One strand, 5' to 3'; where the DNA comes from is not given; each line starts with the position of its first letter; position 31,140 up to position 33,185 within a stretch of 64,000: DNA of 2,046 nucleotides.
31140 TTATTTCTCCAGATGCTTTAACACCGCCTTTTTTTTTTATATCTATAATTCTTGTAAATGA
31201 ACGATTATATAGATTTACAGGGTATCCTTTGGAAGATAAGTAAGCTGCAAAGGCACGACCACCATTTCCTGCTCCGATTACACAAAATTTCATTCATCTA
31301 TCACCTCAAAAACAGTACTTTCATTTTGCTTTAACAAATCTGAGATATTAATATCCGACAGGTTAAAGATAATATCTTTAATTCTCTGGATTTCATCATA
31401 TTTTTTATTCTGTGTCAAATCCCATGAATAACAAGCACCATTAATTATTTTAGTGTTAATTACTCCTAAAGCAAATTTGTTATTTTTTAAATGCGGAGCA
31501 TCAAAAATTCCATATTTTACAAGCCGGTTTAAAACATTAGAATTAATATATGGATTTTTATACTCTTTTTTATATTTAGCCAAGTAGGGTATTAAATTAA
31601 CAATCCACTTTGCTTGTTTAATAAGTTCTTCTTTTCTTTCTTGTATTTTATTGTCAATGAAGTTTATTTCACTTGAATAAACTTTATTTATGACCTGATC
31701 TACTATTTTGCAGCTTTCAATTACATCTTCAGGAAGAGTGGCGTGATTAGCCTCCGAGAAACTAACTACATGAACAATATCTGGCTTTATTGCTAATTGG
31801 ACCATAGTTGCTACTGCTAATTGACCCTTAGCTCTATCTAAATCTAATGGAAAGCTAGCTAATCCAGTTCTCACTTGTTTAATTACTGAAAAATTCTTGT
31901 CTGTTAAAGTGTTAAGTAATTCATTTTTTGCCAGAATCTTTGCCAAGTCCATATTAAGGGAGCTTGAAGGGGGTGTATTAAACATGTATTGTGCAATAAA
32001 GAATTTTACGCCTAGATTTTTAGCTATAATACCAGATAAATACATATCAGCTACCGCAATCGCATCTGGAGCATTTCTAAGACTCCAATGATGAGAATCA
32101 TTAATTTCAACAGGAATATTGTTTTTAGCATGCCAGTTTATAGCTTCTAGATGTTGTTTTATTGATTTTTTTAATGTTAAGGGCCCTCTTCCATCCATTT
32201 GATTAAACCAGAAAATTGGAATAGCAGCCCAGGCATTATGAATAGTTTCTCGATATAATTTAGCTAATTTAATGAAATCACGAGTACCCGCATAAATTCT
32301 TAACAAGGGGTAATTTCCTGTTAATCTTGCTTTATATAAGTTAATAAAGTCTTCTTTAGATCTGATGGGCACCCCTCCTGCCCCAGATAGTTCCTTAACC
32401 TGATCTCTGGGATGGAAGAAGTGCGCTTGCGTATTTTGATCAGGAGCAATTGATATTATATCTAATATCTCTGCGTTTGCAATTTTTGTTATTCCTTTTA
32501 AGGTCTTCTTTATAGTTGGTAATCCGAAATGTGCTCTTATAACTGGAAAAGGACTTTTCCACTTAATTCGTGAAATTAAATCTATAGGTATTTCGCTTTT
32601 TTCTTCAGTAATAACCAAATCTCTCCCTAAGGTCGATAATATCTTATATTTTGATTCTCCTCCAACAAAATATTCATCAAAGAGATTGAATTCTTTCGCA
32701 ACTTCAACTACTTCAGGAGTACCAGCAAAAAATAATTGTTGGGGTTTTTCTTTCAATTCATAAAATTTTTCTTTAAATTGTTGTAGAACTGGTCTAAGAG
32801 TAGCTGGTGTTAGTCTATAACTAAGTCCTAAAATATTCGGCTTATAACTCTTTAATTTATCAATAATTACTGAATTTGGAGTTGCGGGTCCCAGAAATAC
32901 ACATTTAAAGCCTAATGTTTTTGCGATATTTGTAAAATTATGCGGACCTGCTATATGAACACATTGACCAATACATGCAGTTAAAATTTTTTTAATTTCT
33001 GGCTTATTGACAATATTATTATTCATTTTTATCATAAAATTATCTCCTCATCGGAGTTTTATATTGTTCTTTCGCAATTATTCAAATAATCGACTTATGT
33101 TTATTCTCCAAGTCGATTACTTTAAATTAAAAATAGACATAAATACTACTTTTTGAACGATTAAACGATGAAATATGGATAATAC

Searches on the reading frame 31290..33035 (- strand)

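Call 70: search_protein_families(library=pfam, proteins=[window:31290-33035:-], max_evalue=0.0001)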
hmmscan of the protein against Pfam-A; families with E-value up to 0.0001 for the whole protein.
window:31290-33035:- (581 aa): 1 family
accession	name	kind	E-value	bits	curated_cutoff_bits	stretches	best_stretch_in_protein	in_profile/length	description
PF06368.17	Met_asp_mut_E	-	1.5e-06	27.5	26.6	1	309-481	168-341/441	Methylaspartate mutase E chain (MutE)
